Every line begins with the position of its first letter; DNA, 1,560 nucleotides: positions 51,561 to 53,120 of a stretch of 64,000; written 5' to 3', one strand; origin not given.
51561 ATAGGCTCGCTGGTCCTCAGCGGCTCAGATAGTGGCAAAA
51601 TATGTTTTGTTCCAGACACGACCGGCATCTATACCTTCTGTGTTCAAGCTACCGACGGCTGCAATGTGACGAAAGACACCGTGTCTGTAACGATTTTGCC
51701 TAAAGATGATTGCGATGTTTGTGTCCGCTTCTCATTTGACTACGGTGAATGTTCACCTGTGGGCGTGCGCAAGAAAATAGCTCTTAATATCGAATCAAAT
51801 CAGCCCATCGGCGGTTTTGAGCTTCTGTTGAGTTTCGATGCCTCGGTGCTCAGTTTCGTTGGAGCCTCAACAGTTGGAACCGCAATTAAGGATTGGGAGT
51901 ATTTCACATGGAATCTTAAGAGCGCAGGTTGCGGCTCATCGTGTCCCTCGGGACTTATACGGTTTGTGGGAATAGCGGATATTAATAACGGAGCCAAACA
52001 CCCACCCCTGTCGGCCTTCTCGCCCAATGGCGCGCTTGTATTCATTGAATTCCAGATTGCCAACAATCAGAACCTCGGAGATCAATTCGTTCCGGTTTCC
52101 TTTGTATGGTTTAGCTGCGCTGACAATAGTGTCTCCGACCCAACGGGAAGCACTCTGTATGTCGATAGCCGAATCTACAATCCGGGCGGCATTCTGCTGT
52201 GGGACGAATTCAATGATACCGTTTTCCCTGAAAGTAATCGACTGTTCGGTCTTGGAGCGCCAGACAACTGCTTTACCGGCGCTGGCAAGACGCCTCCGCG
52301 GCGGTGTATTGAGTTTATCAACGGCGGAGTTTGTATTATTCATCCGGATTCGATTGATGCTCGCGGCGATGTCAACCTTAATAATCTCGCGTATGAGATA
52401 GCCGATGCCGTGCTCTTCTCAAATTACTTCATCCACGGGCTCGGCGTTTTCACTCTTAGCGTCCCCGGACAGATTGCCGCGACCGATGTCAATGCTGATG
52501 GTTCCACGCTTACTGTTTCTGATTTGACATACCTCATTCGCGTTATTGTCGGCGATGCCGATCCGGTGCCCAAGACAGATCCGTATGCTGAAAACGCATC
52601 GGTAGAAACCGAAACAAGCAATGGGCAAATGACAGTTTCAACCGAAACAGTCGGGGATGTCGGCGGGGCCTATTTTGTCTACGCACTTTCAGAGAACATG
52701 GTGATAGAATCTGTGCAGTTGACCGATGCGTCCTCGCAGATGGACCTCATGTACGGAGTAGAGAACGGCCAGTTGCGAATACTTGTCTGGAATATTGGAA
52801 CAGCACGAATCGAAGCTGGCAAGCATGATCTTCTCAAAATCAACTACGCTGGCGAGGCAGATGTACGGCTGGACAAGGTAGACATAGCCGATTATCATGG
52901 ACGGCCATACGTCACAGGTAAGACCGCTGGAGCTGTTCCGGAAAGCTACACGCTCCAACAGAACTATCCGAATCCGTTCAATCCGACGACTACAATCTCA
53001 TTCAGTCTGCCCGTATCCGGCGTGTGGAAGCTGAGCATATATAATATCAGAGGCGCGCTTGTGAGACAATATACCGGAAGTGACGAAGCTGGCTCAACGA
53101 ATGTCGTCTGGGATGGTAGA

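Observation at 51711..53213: Cohesin-like and dockerin-like modules occur together on the T9SS-anchored tail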

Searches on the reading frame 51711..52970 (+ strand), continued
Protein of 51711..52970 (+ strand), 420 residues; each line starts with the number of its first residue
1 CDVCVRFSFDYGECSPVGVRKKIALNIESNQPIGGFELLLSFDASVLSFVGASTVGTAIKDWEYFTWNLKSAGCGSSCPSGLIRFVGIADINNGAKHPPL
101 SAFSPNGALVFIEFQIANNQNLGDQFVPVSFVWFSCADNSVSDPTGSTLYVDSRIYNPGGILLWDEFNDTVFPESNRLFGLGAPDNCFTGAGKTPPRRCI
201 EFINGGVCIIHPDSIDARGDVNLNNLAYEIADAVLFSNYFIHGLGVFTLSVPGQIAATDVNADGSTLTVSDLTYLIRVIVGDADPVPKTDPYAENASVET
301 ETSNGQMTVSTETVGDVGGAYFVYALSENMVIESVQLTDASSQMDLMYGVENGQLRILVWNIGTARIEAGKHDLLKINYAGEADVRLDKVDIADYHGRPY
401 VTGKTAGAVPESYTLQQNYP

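Call 37: search_protein_families(library=pfam, proteins=[P0105, P0052, P0053, P0114, P0015, P0046, P0050, P0057, P0079, P0055], max_evalue=0.01)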
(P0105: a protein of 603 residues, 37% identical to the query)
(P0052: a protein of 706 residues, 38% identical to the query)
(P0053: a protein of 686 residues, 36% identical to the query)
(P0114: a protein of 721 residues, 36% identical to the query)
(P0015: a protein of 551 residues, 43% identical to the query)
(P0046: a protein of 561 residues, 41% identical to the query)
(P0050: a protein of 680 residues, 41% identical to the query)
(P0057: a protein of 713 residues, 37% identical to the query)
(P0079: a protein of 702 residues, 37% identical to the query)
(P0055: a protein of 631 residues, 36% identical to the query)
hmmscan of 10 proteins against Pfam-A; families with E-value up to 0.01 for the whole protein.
P0105 (603 aa): 1 family
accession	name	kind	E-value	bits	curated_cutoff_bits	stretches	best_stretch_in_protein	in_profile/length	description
PF00404.24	Dockerin_1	-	2.9e-11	43.8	22.9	1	548-601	2-56/57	Dockerin type I domain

P0052 (706 aa): 1 family
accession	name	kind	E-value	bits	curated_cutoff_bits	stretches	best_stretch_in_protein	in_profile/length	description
PF00963.24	Cohesin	-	2.3e-07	31.5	24.1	1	43-97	3-55/139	Cohesin domain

P0053 (686 aa): 1 family
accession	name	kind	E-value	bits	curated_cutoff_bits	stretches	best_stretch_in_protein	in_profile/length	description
PF00963.24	Cohesin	-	4.8e-08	33.7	24.1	1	30-76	11-56/139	Cohesin domain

P0114 (721 aa): 1 family
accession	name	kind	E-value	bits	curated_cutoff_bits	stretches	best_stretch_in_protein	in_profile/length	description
PF00963.24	Cohesin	-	1.3e-06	29.1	24.1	1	254-297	14-55/139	Cohesin domain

P0015 (551 aa): 4 families
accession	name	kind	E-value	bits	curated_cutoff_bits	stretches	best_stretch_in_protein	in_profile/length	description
PF13860.13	FlgD_ig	-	7.9e-10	39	27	1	490-538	26-75/79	FlgD Ig-like domain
PF18962.6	Por_Secre_tail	-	1.2e-07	32.3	27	1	469-547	2-73/75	Secretion system C-terminal sorting domain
PF00963.24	Cohesin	-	2.7e-07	31.3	24.1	1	55-115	1-63/139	Cohesin domain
PF13585.12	CHU_C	-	5.5e-05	23.6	27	1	490-544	30-79/86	CHU_C Type IX secretion signal domain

P0046 (561 aa): 4 families
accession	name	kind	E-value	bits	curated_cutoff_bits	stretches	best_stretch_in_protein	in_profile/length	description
PF13860.13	FlgD_ig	-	6.1e-12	45.8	27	1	487-548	10-75/79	FlgD Ig-like domain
PF00963.24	Cohesin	-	1.3e-06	29.1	24.1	1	72-164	11-99/139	Cohesin domain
PF18962.6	Por_Secre_tail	-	1.3e-06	29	27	1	479-558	2-74/75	Secretion system C-terminal sorting domain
PF13585.12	CHU_C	-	1.1e-05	25.9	27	1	495-550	25-75/86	CHU_C Type IX secretion signal domain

P0050 (680 aa): 5 families
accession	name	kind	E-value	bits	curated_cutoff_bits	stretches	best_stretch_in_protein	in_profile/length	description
PF13860.13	FlgD_ig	-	5.5e-11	42.7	27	1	607-667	11-75/79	FlgD Ig-like domain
PF00963.24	Cohesin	-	2e-08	35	24.1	1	196-302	4-104/139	Cohesin domain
PF18962.6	Por_Secre_tail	-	8.3e-05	23.2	27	1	598-677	2-74/75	Secretion system C-terminal sorting domain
PF13585.12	CHU_C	-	0.00021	21.8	27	1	603-667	13-72/86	CHU_C Type IX secretion signal domain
PF16403.11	Bact_surface_Ig-like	-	0.0084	16.6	27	0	163-185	44-66/71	Bacterial surface protein, Ig-like domain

P0057 (713 aa): 5 families
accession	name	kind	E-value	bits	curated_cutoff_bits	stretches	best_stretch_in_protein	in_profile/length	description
PF05345.18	He_PIG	-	2.5e-07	31.5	24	1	72-157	4-95/96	Putative Ig domain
PF17803.7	Cadherin_4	-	1.7e-06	28.9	25.1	1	150-218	2-70/71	Bacterial cadherin-like domain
PF00963.24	Cohesin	-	6.6e-06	26.8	24.1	1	266-322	2-55/139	Cohesin domain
PF17963.7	Big_9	-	0.00014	23.1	23.6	0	159-242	1-79/89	Bacterial Ig domain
PF18962.6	Por_Secre_tail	-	0.00015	22.4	27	1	675-708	2-35/75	Secretion system C-terminal sorting domain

P0079 (702 aa): 4 families
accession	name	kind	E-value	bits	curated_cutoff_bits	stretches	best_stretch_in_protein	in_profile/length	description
PF02494.22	HYR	-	1.5e-20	73.7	21.7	2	56-133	2-81/81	HYR domain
PF18962.6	Por_Secre_tail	-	2.6e-09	37.7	27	1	622-699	2-75/75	Secretion system C-terminal sorting domain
PF00963.24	Cohesin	-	4.4e-06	27.4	24.1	1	231-285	3-56/139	Cohesin domain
PF13860.13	FlgD_ig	-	8.1e-06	26.2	27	1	636-687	18-75/79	FlgD Ig-like domain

P0055 (631 aa): 2 families
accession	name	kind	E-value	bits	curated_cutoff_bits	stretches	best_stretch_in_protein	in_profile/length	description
PF00404.24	Dockerin_1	-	0.00046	20.8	22.9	0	455-513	2-54/57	Dockerin type I domain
PF01839.29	FG-GAP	-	0.006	16.9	22.1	0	490-501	4-15/37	FG-GAP repeat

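Call 40: find_related_loci(query=A2, collection=genome_contigs, flank=6000)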
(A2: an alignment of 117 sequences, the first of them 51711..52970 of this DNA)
Query A2 (420 aa) in genome_contigs; peptide patterns used: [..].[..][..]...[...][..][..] (x = any residue, [..] = any of these).
535 stretches matched a pattern; 531 encode a relative of the query (tblastn E <= 1e-3); the best 80 are kept; 80 distinct loci.
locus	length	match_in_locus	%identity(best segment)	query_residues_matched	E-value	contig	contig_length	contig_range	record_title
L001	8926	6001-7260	58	1-420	2e-170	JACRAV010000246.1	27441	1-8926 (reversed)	MAG: Candidatus Zixiibacteriota bacterium isolate NC_groundwater_1603_Pr3_B-0.1um_57_8 SR-2_scaffold_141_2123623, whole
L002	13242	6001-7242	60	1-415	3e-169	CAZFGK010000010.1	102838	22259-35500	MAG TPA_asm: uncultured Ignavibacteriales bacterium isolate SRP287051_co2_196 genome assembly, contig: NODE_441_length_1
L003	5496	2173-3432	58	1-420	1e-170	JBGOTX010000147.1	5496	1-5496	MAG: Candidatus Zixiibacteriota bacterium isolate OBJ_0618_7090110_152 k141_10666401_length_5496_cov_15.0002, whole geno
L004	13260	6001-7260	58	1-420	3e-168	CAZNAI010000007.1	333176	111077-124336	MAG TPA_asm: uncultured Ignavibacteriales bacterium isolate binchicken_co200_62 genome assembly, contig: k141_1005737, w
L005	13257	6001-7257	59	1-420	8e-168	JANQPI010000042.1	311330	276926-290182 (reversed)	MAG: Candidatus Zixiibacteriota bacterium isolate IP29b_bin.158 k99_2117558, whole genome shotgun sequence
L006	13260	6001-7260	56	1-420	1e-166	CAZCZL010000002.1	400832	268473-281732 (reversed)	MAG TPA_asm: uncultured Ignavibacteriales bacterium isolate binchicken_co16_343 genome assembly, contig: NODE_12_length_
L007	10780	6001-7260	56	1-420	4e-166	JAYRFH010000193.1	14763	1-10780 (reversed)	MAG: Candidatus Zixiibacteriota bacterium isolate SH_SHASGE3bin.27 k141_1185123, whole genome shotgun sequence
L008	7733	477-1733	56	1-420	1e-165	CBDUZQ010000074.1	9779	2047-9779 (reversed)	MAG TPA_asm: uncultured bacterium isolate SRR22302363_binner12_Refined_60 genome assembly, contig: ERZ25749332.4240, who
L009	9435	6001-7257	57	1-420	1e-165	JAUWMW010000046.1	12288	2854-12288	MAG: bacterium isolate CSMAG_2408 CSMAG_2408_k141_55876_length_12288_cov_48.7491, whole genome shotgun sequence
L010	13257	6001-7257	57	1-420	3e-165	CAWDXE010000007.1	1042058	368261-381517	MAG: uncultured candidate division Zixibacteria bacterium isolate MFD05942.bin.2.290 genome assembly, contig: contig_586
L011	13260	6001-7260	56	1-420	4e-165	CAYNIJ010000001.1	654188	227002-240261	MAG TPA_asm: uncultured Ignavibacteriales bacterium isolate SRP302447_co2_58 genome assembly, contig: NODE_23_length_654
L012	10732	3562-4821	57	1-420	3e-164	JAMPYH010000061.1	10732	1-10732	MAG: Candidatus Zixiibacteriota bacterium isolate R2F_R2FSRR_metabat.71 R2F_C3561, whole genome shotgun sequence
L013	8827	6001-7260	56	1-420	6e-164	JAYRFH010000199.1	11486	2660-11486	MAG: Candidatus Zixiibacteriota bacterium isolate SH_SHASGE3bin.27 k141_1224715, whole genome shotgun sequence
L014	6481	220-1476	56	1-420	3e-164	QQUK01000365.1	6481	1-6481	MAG: Calditrichaeota bacterium isolate CLD4 3034, whole genome shotgun sequence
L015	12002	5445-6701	56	1-420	6e-163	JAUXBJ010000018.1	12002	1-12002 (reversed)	MAG: bacterium isolate CSMAG_2796 CSMAG_2796_k117_5046115_length_12002_cov_24.7738, whole genome shotgun sequence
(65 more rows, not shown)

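Call 57: search_protein_representatives(alignment_id=A2)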
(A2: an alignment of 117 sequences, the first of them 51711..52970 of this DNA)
Query: 117 sequences, 615 profile positions. Proteins with E-value up to 0.001 (for the whole library): 405885; up to 1e-10: 264395; up to 1e-30: 3507. The best 150 are listed.
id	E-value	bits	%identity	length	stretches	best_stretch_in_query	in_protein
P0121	0.0e+00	1369.0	-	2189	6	127-519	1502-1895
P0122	0.0e+00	1168.8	-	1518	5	129-517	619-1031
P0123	0.0e+00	1154.2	-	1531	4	129-610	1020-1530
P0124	0.0e+00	1150.8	-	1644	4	131-498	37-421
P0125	0.0e+00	1145.8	-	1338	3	128-611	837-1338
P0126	0.0e+00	1141.4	-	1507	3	77-520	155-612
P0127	0.0e+00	1026.1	-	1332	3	132-611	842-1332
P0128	0.0e+00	1019.2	-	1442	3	133-611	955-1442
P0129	7.5e-290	979.6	-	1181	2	131-610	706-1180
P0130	2.2e-283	958.3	-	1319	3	140-611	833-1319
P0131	3.4e-283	957.6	-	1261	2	132-611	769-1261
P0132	1.4e-280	949.0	-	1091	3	132-511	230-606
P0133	4.7e-278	940.7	-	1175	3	129-611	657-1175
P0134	6.9e-265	897.2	-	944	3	130-611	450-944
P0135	1.1e-263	893.2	-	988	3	129-610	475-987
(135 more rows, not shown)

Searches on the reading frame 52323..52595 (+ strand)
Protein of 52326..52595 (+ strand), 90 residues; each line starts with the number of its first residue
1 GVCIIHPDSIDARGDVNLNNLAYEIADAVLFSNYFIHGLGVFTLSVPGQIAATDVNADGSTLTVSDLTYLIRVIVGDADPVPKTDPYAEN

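Call 10: search_protein_families(library=pfam, proteins=[window:52326-52595:+], max_evalue=10)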
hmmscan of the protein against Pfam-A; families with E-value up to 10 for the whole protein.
window:52326-52595:+ (90 aa): 1 family
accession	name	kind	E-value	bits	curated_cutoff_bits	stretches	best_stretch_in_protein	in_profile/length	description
PF00404.24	Dockerin_1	-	0.014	16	22.9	2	14-72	2-54/57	Dockerin type I domain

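Call 51: predict_structure(alignment_id=A3)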
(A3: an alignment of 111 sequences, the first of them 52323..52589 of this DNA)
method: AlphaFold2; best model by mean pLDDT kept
length: 89 residues; sequences in the alignment: 111
mean_pLDDT: 88.4   pTM: 0.77
mean pLDDT of the five models: 88.4, 87.8, 86.2, 84.0, 81.7
residues with pLDDT >= 90: 69; 70-90: 5; 50-70: 12; < 50: 3
segments of 3 or more residues with pLDDT < 50: none
pLDDT, mean of each block of 10 residues (from residue 1): 52 90 97 98 95 94 98 98 73
secondary structure, 60 per line:
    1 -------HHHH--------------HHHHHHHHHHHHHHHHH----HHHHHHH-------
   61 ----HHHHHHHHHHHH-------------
elements in order: H8-11 H26-42 H47-53 H65-76

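Call 53: fold_search(model_id=the predicted structure, library=pdb)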
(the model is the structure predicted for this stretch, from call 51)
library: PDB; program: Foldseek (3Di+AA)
matches with E <= 10: 14; with E <= 0.001: 0
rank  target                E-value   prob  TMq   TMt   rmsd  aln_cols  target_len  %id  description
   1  5m2o_B                4.8e-02  1.00  0.65  0.77   2.2        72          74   22  R. flavefaciens' third ScaB cohesin in complex with a group 1 dockerin (released 2017-07-05)
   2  4fl4_G                9.8e-02  1.00  0.59  0.76   3.0        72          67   28  Scaffoldin conformation and dynamics revealed by a ternary complex from the Clostridium thermocellum cellulosome (released 2012-06-27)
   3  5m2s_B                1.8e-01  1.00  0.61  0.68   2.6        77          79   19  R. flavefaciens' third ScaB cohesin in complex with a group 1 dockerin (released 2017-07-05)
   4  4dh2_B                1.9e-01  1.00  0.62  0.75   2.5        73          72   26  Crystal structure of Coh-OlpC(Cthe_0452)-Doc435(Cthe_0435) complex: A novel type I Cohesin-Dockerin complex from Clost (released 2012-11-28)
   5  4dh2_D                2.3e-01  1.00  0.62  0.76   2.5        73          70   26  Crystal structure of Coh-OlpC(Cthe_0452)-Doc435(Cthe_0435) complex: A novel type I Cohesin-Dockerin complex from Clost (released 2012-11-28)
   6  4fl4_A                2.5e-01  1.00  0.60  0.76   2.1        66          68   30  Scaffoldin conformation and dynamics revealed by a ternary complex from the Clostridium thermocellum cellulosome (released 2012-06-27)
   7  8x39_A                4.0e-01  0.99  0.59  0.39   2.6        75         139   25  Crystal structure of cellulosomal double-dockerin module of Clo1313_0689 from Clostridium thermocellum (released 2024-04-03)
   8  4uyp_B                4.2e-01  0.99  0.61  0.72   2.3        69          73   26  High resolution structure of the third cohesin ScaC in complex with the ScaB dockerin with a mutation in the N-termina (released 2015-04-15)
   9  5nrk_B                4.4e-01  0.99  0.60  0.76   2.3        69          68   26  Crystal structure of the sixth cohesin from Acetivibrio cellulolyticus' scaffoldin B in complex with Cel5 dockerin S15 (released 2018-01-31)
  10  5n5p_B                4.9e-01  0.97  0.59  0.60   3.8        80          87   22  Crystal structure of Ruminococcus flavefaciens' type III complex containing the fifth cohesin from scaffoldin B and th (released 2018-02-28)
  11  3ul4_B                6.2e-01  0.99  0.57  0.78   2.8        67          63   27  Crystal structure of Coh-OlpA(Cthe_3080)-Doc918(Cthe_0918) complex: A novel type I Cohesin-Dockerin complex from Clost (released 2012-11-28)
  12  6kgd_B                2.5e+00  0.75  0.51  0.76   3.2        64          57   26  Crystal structure of CaDoc0917(R49D)-CaCohA2 complex at pH 8.0 (released 2020-07-08)
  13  2vn6_B                3.5e+00  0.30  0.43  0.57   5.0        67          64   22  The Clostridium cellulolyticum dockerin displays a dual binding mode for its cohesin partner (released 2008-05-13)
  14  8ajy_B                7.6e+00  0.23  0.50  0.52   3.5        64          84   25  Ruminococcus flavefaciens Cohesin-Dockerin structure: dockerin from ScaH adaptor scaffoldin in complex with the cohesi (released 2022-11-02)

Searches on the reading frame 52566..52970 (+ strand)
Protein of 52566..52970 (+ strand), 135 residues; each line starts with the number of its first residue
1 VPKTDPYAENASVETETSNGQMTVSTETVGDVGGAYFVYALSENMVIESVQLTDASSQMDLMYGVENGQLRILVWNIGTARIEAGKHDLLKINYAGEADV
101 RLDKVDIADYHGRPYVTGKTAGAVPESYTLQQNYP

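Call 10: search_protein_families(library=pfam, proteins=[window:52566-52970:+], max_evalue=10)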
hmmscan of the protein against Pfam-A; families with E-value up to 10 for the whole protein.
window:52566-52970:+ (135 aa): 0 families
